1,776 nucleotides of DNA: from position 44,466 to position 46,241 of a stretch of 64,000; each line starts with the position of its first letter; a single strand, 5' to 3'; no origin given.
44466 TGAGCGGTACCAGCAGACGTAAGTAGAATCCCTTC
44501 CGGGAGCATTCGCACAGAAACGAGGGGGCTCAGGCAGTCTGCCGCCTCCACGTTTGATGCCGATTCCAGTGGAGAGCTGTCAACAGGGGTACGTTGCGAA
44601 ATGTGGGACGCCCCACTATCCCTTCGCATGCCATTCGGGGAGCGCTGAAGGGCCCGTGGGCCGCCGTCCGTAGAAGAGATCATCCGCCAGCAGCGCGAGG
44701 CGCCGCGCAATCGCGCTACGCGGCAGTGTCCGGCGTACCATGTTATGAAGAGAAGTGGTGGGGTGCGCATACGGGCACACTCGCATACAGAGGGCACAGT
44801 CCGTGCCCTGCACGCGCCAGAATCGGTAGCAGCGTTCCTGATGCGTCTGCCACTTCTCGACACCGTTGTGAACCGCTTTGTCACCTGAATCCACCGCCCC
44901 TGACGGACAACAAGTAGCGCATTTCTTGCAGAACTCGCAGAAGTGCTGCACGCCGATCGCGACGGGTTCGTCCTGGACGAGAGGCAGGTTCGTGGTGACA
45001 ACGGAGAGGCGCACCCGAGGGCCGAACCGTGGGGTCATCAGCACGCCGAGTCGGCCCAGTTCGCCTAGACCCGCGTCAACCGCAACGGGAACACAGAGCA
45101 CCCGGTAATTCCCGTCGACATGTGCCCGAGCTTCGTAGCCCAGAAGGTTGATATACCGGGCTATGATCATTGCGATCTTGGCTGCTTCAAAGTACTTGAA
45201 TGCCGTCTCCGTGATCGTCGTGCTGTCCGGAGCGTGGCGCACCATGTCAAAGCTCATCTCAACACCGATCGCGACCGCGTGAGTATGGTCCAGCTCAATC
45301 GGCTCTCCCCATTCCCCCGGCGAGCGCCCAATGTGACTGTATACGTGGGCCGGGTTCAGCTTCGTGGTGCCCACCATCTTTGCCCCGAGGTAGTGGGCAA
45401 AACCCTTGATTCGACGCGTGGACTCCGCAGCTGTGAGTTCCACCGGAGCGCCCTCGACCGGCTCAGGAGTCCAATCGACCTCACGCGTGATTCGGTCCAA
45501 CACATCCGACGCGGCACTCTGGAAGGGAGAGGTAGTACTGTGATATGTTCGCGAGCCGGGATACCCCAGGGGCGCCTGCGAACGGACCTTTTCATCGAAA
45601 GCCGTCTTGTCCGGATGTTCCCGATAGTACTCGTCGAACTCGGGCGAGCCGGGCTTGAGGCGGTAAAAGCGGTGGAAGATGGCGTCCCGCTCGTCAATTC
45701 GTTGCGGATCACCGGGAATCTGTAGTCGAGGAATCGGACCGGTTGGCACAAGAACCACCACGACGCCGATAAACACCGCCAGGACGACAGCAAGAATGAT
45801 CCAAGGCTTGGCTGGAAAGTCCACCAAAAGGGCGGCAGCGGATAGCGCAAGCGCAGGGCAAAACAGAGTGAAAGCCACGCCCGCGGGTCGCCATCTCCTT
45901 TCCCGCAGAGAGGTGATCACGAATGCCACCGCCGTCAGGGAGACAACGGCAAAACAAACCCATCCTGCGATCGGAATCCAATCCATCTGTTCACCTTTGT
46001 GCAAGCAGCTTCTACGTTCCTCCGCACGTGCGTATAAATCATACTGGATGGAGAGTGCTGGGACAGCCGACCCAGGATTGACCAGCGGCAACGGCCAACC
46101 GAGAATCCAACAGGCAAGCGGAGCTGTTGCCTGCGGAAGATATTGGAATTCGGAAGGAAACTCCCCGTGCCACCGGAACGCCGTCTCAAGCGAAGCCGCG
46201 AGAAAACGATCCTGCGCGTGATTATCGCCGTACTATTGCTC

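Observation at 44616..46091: Membrane-anchored reductive-dehalogenase-like Fe-S protein without a TAT signal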

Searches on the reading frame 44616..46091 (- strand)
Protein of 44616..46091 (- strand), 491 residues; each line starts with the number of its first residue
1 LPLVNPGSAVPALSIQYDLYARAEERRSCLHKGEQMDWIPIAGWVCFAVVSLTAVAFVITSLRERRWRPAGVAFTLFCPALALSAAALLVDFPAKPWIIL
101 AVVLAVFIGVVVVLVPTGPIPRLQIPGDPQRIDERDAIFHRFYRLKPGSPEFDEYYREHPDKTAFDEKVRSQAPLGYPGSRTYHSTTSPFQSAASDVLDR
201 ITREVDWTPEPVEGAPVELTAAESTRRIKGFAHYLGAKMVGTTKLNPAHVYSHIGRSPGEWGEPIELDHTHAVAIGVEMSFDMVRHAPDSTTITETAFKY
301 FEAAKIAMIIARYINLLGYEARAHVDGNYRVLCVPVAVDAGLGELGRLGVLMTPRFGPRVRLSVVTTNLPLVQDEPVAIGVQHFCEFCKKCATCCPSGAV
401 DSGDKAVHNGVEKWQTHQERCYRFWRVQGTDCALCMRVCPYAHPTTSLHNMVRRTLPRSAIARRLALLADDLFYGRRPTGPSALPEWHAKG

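Call 3: search_protein_families(library=pfam, proteins=[window:44616-46091:-], max_evalue=1)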
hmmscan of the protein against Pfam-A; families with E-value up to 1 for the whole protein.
window:44616-46091:- (491 aa): 12 families
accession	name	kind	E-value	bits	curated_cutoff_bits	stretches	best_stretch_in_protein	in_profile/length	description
PF12838.12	Fer4_7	-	1.1e-06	29.5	27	1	385-441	2-50/52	4Fe-4S dicluster domain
PF13484.11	Fer4_16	-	0.0029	18.8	30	1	385-441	2-65/66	4Fe-4S double cluster binding domain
PF13183.11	Fer4_8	-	0.008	17.1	27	0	430-451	6-27/68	4Fe-4S dicluster domain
PF13237.11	Fer4_10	-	0.021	15.2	25.5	0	430-443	10-26/53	4Fe-4S dicluster domain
PF13486.11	Dehalogenase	-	0.027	14.1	24.3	1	273-371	208-306/306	Reductive dehalogenase subunit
PF13187.11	Fer4_9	-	0.034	14.6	27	1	385-441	2-49/52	4Fe-4S dicluster domain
PF11446.13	DUF2897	-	0.038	14.3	25.2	1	94-114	3-23/54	Protein of unknown function (DUF2897)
PF14697.11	Fer4_21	-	0.18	12.4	35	1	384-441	7-53/59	4Fe-4S dicluster domain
PF24176.1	TPR_TTI1_2nd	-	0.23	11.4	27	1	284-322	86-124/246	TELO2-interacting protein 1 homologue second TPR domain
PF12837.12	Fer4_6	-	0.3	11.5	25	1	430-442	10-22/24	4Fe-4S binding domain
PF11293.13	DUF3094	-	0.65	10.2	27.1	1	93-110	27-44/55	Protein of unknown function (DUF3094)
PF13534.11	Fer4_17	-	0.88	10.6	22.2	0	431-453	4-26/61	4Fe-4S dicluster domain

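Call 4: search_protein_families(library=ncbifam, proteins=[window:44616-46091:-], max_evalue=1)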
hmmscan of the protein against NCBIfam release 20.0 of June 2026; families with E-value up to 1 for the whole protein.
window:44616-46091:- (491 aa): 18 families
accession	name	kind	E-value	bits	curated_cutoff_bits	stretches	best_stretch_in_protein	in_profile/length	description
TIGR02486.1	RDH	subfamily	6.1e-51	174.1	160.35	2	272-473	90-311/314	reductive dehalogenase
TIGR00276.1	TIGR00276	equivalog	3.6e-09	36.1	200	1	318-401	119-197/337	tRNA epoxyqueuosine(34) reductase QueG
NF007012.0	PRK09476.1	equivalog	0.00012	21.4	269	1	381-448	95-163/254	ferredoxin-type protein NapG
TIGR00397.1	mauM_napG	subfamily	0.00051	19.7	178.85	1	376-450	84-159/213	MauM/NapG family ferredoxin-type protein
NF045874.1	Vhu_polyferre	exception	0.031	13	600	1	383-441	292-343/381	F420-non-reducing hydrogenase associated-polyferredoxin VhuB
TIGR04270.1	Rama_corrin_act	subfamily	0.067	11.5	500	1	383-441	478-524/534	methylamine methyltransferase corrinoid protein reductive activase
NF004536.0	PRK05888.1-1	equivalog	0.17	11.2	212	1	383-448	58-114/180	NADH-quinone oxidoreductase subunit NuoI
NF040612.1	F420_dehyd_FpoI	exception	0.2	11.5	180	1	379-418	79-115/135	F420H2 dehydrogenase subunit FpoI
TIGR03920.1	T7SS_EccD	equivalog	0.21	10.3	94.95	1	44-123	341-420/455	type VII secretion integral membrane protein EccD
NF006221.0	PRK08348.1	subfamily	0.23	11.1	124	1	384-412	76-104/136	NADH-plastoquinone oxidoreductase subunit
TIGR04041.1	activase_YjjW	hypoth_equivalog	0.28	10.5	250.2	1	382-442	40-85/276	YjjW family glycine radical enzyme activase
TIGR02700.1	flavo_MJ0208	hypoth_equivalog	0.31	10.3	251.35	0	382-442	147-192/234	dihydromethanopterin reductase (acceptor)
NF006808.0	PRK09326.1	equivalog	0.37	9.6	444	1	383-443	12-69/341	F420H2 dehydrogenase subunit F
NF040616.1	F420_dehyd_FpoF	exception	0.51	9.3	475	1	383-443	11-68/337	F420H2 dehydrogenase subunit FpoF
NF009053.0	PRK12387.1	subfamily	0.56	9.9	204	0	385-442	40-88/180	formate hydrogenlyase complex iron-sulfur subunit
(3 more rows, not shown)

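Call 5: search_solved_structures(query=window:44616-46091:-, max_evalue=1, show_alignments=4)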
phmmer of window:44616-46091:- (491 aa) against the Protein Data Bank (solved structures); distinct sequences matched with E-value up to 1: 16.
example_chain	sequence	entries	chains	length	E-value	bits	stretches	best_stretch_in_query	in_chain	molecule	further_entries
4ras_A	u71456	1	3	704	5e-54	187.1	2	224-470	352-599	Oxidoreductase, NAD-binding/iron-sulfur cluster-binding protein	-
6zxu_A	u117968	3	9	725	5.6e-54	186.9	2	224-465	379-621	Oxidoreductase, NAD-binding/iron-sulfur cluster-binding protein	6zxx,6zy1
6zy0_A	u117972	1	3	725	7.7e-54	186.5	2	224-465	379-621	Oxidoreductase, NAD-binding/iron-sulfur cluster-binding protein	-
4uqu_A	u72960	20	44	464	6.2e-41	143.9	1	271-476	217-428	TETRACHLOROETHENE REDUCTIVE DEHALOGENASE CATALYTIC SUBUNIT PCEA | TETRACHLOROETHENE REDUCTIVE DEHALOGENASE CATALYTIC SUBUNIT | Tetrachloroethene reductive dehal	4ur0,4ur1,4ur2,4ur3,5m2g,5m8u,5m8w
8q4h_A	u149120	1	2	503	2.7e-32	115.4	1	251-481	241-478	Tetrachloroethene reductive dehalogenase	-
5d08_A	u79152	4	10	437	2.9e-05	26.3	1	336-404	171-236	Epoxyqueuosine reductase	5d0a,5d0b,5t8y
5d6s_A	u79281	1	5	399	6e-05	25.2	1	319-442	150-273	Epoxyqueuosine reductase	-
8e9g_I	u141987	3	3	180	0.56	12.1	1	385-445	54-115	NADH-quinone oxidoreductase subunit I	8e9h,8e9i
7p69_I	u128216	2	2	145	0.62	12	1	383-449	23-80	NADH-quinone oxidoreductase subunit I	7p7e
8glu_G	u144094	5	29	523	0.62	12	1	405-464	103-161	Transposon Tn7 transposition protein TnsC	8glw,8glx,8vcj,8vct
7mbw_A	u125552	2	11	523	0.62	12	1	405-464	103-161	Transposon Tn7 transposition protein TnsC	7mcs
7p61_I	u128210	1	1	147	0.64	11.9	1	383-449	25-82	NADH-quinone oxidoreductase subunit I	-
7p62_I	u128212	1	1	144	0.64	11.9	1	383-449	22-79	NADH-quinone oxidoreductase subunit I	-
7p7k_I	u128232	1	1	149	0.65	11.9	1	383-449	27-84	NADH-quinone oxidoreductase subunit I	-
8dpx_A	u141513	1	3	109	0.95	11.4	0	360-411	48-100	Tumor necrosis factor receptor superfamily member 10B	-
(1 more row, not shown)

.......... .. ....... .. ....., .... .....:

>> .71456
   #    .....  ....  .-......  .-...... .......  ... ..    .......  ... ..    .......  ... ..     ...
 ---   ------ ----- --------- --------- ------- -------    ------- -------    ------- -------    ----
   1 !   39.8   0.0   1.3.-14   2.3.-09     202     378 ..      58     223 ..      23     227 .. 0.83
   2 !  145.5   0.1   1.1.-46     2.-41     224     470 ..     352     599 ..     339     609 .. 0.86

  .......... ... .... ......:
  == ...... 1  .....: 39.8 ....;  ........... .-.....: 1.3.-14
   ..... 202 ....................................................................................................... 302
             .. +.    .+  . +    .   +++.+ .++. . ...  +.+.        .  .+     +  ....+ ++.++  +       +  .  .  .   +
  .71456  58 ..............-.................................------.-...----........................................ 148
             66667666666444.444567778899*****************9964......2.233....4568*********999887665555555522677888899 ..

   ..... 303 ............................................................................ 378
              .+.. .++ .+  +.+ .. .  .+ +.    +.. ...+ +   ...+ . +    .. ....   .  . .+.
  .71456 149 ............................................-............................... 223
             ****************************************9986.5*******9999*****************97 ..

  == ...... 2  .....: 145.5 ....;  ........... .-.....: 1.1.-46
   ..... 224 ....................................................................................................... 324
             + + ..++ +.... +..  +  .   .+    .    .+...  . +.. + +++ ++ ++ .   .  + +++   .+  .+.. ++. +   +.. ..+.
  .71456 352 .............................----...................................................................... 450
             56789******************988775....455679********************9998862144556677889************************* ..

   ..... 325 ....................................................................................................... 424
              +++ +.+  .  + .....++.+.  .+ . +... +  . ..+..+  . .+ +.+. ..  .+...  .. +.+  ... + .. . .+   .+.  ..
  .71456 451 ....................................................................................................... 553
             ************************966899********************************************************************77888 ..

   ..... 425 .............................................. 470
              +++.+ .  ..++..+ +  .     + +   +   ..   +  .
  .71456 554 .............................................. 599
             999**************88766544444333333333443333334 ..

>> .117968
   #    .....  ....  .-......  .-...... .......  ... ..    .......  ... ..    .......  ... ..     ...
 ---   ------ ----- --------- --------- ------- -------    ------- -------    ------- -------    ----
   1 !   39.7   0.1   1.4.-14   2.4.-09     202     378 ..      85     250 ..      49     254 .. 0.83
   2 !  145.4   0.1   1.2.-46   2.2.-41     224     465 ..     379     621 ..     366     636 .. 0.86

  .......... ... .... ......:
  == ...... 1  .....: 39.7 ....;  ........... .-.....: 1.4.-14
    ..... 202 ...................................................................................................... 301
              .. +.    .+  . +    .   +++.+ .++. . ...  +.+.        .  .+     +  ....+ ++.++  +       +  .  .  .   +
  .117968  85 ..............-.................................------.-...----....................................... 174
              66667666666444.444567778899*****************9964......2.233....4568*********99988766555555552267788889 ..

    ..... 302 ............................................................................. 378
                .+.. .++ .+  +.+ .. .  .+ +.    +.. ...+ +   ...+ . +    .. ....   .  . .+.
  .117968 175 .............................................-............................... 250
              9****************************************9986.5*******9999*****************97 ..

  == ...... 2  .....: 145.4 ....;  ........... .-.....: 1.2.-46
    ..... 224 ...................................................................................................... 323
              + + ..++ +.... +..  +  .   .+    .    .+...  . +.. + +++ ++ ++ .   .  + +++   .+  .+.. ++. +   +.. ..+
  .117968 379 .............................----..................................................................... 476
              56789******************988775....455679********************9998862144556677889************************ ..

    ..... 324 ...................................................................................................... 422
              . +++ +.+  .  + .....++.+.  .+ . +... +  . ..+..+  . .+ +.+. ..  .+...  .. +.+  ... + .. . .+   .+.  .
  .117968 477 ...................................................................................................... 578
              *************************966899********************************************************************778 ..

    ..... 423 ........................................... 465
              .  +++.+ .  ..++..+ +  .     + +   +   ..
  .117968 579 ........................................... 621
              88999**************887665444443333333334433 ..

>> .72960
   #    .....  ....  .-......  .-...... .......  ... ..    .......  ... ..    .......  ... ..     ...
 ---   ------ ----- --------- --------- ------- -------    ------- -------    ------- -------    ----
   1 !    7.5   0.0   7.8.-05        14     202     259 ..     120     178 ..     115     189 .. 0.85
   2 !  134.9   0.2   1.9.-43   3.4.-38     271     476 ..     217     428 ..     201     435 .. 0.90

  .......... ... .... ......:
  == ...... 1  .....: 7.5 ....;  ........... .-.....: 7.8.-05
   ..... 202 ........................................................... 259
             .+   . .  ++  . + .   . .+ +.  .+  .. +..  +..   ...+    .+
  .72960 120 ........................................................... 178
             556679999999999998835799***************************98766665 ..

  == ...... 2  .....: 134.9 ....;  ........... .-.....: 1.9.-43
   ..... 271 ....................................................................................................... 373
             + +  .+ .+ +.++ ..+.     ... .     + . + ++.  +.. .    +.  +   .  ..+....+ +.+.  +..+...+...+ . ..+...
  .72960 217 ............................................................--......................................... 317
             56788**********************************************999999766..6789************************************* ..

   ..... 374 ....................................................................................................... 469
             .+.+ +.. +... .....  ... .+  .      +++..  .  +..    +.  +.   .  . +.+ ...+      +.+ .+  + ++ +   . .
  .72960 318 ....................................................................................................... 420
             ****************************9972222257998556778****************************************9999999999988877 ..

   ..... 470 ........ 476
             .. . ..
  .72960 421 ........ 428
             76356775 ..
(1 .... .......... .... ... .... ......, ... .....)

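Call 8: find_homologous_proteins(query=window:44616-45986:-, max_evalue=1e-10)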
Query window:44616-45986:- (456 aa): 1183 proteins with E <= 1e-10 among 8000 candidates; the best 120 are listed.
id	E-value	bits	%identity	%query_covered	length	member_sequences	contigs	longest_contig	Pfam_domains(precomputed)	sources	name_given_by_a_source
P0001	0.0e+0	1068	100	100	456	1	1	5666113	PF12838.13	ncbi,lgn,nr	ncbi:MAG: reductive dehalogenase [Phycisphaerales bacterium]|nr:MAG: reductive dehalogenase [Phycisp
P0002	3.1e-237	806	74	100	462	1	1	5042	PF13484.12,PF12838.13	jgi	-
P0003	5.2e-234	796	73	100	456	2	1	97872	PF13484.12,PF12838.13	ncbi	-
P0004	5.5e-234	795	73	99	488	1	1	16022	PF12838.13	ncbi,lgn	-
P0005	7.0e-232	788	72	100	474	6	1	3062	PF13484.12,PF12838.13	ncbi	-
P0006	1.3e-231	788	72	100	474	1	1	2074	PF12838.13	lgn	-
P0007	1.5e-223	761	71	98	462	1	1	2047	PF12838.13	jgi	jgi:hypothetical protein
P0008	5.2e-223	759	69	99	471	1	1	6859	PF12838.13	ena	-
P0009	3.0e-219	747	73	92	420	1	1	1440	PF13484.12,PF12838.13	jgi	jgi:reductive dehalogenase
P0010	5.5e-214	729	67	99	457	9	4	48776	PF12838.13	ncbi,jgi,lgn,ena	-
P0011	5.6e-214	729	65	100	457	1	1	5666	PF12838.13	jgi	jgi:ferredoxin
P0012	3.6e-213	727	67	100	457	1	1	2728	PF12838.13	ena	-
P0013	1.5e-212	725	65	100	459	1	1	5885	PF13484.12,PF12838.13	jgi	-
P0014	4.8e-211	720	63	100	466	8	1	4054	PF13484.12,PF12838.13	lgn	-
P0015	6.0e-210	716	64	99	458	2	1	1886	PF12838.13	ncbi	-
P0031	9.9e-200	682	63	99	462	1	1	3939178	PF12838.13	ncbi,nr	ncbi:MAG: hypothetical protein JSV91_10360 [Phycisphaerales bacterium]|nr:MAG: hypothetical protein 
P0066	7.2e-188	643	59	100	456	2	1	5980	PF13486.11,PF13484.12,PF12838.13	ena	-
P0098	4.3e-179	614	56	100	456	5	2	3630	PF13486.11,PF13484.12,PF12838.13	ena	-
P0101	3.5e-178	611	56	100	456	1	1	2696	PF13486.11,PF12838.13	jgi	jgi:reductive dehalogenase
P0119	2.5e-175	602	56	99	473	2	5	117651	PF13486.11,PF00037.33,PF13484.12,PF12838.13,PF13183.12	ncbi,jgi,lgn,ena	-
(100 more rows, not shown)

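Call 16: find_encoding_contigs(protein=P0001, flank=10000, max_places=2)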
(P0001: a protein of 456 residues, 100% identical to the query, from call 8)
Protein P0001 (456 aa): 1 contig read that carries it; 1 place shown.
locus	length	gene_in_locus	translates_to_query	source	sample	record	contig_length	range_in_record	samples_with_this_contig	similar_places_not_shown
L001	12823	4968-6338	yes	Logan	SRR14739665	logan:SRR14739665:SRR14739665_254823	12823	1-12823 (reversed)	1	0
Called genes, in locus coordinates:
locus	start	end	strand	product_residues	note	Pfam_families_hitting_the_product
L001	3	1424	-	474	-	?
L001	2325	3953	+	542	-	PF02222:ATP-grasp (faint), PF15632:ATPgrasp_Ter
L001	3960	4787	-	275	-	PF07722:Peptidase_C26, PF00117:GATase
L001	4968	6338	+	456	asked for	PF12838:Fer4_7 (weak)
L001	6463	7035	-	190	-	PF07617:DUF1579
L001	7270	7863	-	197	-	PF09997:DUF2238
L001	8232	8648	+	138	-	PF19571:ACT_8, PF01842:ACT (weak), PF13840:ACT_7 (faint), PF22468:ACT_9 (faint), PF22629:ACT_AHAS_ss (faint)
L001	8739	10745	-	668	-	PF08497:Radical_SAM_N, PF04055:Radical_SAM (weak), PF11842:DUF3362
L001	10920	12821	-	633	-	?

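Call 17: find_encoding_contigs(protein=P0031, flank=10000, max_places=2)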
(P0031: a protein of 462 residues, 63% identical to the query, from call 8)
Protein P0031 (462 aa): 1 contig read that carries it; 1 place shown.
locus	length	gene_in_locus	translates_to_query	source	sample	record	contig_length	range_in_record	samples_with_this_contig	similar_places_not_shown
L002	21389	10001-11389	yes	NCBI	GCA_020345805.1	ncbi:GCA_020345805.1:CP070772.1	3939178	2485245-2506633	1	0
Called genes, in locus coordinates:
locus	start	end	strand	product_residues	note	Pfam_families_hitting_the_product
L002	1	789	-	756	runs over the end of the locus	PF13229:Beta_helix (weak), PF02412:TSP_3 (weak)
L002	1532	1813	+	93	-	PF01649:Ribosomal_S20p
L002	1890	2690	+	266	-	PF02517:Rce1-like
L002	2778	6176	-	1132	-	PF10101:DUF2339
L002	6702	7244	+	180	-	-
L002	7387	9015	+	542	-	PF07969:Amidohydro_3, PF01979:Amidohydro_1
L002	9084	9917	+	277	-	PF00491:Arginase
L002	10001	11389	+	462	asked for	PF12838:Fer4_7 (weak)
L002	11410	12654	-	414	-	PF00890:FAD_binding_2 (faint), PF01266:DAO, PF07992:Pyr_redox_2 (faint)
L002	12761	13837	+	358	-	PF01408:GFO_IDH_MocA, PF02894:GFO_IDH_MocA_C, PF22725:GFO_IDH_MocA_C3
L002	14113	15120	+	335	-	PF00072:Response_reg, PF00990:GGDEF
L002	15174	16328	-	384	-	PF01262:AlaDh_PNT_C (weak), PF03435:Sacchrp_dh_NADP, PF16653:Sacchrp_dh_C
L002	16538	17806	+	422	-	-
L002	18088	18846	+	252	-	-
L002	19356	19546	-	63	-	-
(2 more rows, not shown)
